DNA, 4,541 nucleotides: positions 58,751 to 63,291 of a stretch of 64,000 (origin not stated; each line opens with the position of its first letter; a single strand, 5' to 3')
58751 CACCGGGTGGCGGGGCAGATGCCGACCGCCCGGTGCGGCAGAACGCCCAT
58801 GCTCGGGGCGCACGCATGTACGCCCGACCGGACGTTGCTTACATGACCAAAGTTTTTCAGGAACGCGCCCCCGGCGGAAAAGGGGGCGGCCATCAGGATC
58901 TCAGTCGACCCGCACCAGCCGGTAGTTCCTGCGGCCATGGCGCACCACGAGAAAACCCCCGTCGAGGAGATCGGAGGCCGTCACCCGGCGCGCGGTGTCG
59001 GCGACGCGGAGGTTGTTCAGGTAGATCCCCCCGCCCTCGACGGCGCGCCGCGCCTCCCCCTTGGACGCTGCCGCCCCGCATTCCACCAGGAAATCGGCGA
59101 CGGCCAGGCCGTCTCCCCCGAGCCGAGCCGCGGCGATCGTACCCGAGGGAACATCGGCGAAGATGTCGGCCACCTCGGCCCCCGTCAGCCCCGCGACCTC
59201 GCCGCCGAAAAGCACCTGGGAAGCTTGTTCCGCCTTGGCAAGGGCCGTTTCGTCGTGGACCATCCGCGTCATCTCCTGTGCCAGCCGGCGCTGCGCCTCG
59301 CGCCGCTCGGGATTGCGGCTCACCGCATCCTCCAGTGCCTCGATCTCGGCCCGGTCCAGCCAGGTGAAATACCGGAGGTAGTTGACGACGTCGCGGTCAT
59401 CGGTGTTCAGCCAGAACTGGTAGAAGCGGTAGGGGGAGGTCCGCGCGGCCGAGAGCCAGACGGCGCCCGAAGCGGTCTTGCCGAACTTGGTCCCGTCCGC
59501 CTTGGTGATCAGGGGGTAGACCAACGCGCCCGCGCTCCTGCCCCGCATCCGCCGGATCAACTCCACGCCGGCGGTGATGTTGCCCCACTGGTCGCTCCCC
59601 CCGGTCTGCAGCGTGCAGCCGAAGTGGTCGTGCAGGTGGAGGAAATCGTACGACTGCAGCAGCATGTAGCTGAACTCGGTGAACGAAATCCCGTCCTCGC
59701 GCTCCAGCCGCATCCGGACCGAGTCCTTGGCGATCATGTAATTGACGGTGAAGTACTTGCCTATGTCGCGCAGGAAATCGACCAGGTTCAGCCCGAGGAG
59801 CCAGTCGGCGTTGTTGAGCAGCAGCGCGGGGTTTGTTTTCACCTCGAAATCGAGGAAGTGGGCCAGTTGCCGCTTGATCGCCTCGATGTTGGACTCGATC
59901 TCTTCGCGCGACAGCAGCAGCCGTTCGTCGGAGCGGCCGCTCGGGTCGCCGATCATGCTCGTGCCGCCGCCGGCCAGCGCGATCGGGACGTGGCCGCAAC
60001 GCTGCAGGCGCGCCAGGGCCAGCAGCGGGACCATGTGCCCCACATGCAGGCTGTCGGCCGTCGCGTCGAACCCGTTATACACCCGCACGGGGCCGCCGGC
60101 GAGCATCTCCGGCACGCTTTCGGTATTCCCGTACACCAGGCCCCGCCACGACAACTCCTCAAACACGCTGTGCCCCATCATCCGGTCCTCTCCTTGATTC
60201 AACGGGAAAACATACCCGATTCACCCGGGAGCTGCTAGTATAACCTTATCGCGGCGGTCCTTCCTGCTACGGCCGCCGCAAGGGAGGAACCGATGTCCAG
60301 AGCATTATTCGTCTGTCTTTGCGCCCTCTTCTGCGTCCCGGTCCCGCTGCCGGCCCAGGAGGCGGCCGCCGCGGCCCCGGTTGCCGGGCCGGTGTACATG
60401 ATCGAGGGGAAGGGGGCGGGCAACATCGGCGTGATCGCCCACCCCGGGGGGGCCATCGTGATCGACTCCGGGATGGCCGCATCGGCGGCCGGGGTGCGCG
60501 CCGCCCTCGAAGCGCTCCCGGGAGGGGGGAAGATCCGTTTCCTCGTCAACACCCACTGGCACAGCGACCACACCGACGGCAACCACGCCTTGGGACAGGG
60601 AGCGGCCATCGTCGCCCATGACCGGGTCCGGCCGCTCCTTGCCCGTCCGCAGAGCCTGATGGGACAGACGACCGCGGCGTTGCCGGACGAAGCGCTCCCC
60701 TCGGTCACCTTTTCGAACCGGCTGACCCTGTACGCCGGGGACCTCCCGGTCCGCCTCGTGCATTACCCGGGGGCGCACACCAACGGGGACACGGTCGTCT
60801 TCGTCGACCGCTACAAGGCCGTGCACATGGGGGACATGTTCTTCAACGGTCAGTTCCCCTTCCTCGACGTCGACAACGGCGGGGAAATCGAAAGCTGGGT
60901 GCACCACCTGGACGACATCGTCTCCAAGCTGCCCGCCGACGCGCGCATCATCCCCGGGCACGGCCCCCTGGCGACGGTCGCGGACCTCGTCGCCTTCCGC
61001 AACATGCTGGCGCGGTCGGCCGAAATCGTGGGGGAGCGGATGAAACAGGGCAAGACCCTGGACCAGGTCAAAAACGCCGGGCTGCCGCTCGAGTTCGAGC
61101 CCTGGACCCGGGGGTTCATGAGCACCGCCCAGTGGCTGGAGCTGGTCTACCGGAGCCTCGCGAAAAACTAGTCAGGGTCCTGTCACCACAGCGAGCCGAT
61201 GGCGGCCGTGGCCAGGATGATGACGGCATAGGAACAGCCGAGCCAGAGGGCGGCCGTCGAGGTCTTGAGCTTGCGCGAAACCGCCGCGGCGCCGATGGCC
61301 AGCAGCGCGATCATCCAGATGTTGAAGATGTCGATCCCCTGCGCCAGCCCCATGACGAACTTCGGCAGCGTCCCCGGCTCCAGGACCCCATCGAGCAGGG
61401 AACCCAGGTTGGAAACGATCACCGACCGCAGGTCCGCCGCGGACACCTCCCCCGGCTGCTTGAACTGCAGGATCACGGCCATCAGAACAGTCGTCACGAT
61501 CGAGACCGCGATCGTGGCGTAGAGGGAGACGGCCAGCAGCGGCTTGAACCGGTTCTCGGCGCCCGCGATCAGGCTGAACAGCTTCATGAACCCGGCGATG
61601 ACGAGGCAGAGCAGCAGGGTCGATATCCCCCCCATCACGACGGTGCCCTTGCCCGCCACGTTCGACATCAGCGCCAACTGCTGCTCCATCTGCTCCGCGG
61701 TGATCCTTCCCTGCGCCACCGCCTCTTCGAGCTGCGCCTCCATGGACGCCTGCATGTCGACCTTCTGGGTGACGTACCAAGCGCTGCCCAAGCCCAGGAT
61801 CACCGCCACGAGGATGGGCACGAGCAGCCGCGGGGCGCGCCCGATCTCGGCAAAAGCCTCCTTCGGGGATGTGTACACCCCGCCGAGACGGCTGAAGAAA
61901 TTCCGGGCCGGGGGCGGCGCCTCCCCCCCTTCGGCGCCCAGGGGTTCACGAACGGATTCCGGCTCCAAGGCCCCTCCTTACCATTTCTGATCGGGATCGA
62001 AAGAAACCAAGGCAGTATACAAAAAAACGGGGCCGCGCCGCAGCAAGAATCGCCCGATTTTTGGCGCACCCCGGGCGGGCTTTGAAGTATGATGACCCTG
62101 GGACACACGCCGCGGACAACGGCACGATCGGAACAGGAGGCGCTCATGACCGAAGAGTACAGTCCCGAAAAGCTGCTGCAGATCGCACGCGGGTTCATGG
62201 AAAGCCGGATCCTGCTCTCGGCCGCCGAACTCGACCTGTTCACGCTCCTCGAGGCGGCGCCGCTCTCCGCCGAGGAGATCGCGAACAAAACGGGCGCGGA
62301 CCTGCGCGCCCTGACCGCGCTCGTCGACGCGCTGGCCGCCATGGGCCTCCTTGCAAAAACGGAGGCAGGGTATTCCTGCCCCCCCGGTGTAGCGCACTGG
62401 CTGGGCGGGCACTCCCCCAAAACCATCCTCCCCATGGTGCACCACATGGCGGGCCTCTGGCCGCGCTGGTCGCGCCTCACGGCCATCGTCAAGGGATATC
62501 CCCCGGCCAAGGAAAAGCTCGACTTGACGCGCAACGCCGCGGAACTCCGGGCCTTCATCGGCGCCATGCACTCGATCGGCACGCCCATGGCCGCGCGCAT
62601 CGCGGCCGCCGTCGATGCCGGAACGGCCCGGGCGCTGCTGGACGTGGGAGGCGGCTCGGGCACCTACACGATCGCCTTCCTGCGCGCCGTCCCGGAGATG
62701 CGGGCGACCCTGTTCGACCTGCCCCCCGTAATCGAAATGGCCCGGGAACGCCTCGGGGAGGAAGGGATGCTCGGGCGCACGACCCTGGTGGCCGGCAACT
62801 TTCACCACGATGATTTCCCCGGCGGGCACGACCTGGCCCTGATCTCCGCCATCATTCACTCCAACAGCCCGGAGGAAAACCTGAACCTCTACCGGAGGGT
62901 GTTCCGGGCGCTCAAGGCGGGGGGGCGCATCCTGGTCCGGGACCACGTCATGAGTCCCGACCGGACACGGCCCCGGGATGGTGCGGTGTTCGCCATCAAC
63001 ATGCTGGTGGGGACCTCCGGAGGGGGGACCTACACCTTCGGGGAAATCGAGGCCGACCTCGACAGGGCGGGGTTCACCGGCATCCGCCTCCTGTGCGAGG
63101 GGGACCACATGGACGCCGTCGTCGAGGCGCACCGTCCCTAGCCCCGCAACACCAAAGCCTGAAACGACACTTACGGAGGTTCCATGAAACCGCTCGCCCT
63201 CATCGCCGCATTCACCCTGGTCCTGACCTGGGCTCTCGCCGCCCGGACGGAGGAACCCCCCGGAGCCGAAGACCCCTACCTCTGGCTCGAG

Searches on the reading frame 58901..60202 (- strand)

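Call 14: search_protein_families(library=pfam, proteins=[window:58901-60202:-], max_evalue=0.00001)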
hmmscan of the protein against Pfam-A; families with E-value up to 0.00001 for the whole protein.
window:58901-60202:- (433 aa): 3 families
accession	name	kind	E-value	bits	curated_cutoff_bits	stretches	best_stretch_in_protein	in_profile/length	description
PF00579.31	tRNA-synt_1b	-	2.7e-81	273.6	21.1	1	37-332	4-291/292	tRNA synthetases class I (W and Y)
PF22421.1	SYY_C-terminal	-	3.6e-17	62.5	27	1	343-430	1-83/83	Tyrosine--tRNA ligase SYY-like C-terminal domain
PF01479.30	S4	-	4.9e-06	26.6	22.8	0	370-412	5-47/48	S4 domain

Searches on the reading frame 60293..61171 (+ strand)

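Call 69: search_protein_families(library=pfam, proteins=[window:60293-61171:+], max_evalue=0.00001)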
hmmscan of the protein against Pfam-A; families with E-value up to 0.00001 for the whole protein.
window:60293-61171:+ (292 aa): 1 family
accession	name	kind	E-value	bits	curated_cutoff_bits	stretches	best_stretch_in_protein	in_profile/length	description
PF00753.33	Lactamase_B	-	9.4e-18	65.3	22.7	1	40-223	3-196/196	Metallo-beta-lactamase superfamily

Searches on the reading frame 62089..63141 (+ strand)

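Call 14: search_protein_families(library=pfam, proteins=[window:62089-63141:+], max_evalue=0.00001)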
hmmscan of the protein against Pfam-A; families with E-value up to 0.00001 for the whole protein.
window:62089-63141:+ (350 aa): 4 families
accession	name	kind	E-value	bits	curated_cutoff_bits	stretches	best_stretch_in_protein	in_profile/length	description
PF00891.24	Methyltransf_2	-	8.3e-27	94.3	22.3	1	149-329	32-209/210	O-methyltransferase domain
PF08100.18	Dimerisation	-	2.4e-15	56.6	25.6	1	23-95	3-81/93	O-methyltransferase dimerisation domain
PF13649.12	Methyltransf_25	-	1.2e-09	39.1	27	1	184-279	2-97/97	Methyltransferase domain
PF08242.18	Methyltransf_12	-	4.2e-06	27.8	30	1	184-281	1-98/98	Methyltransferase domain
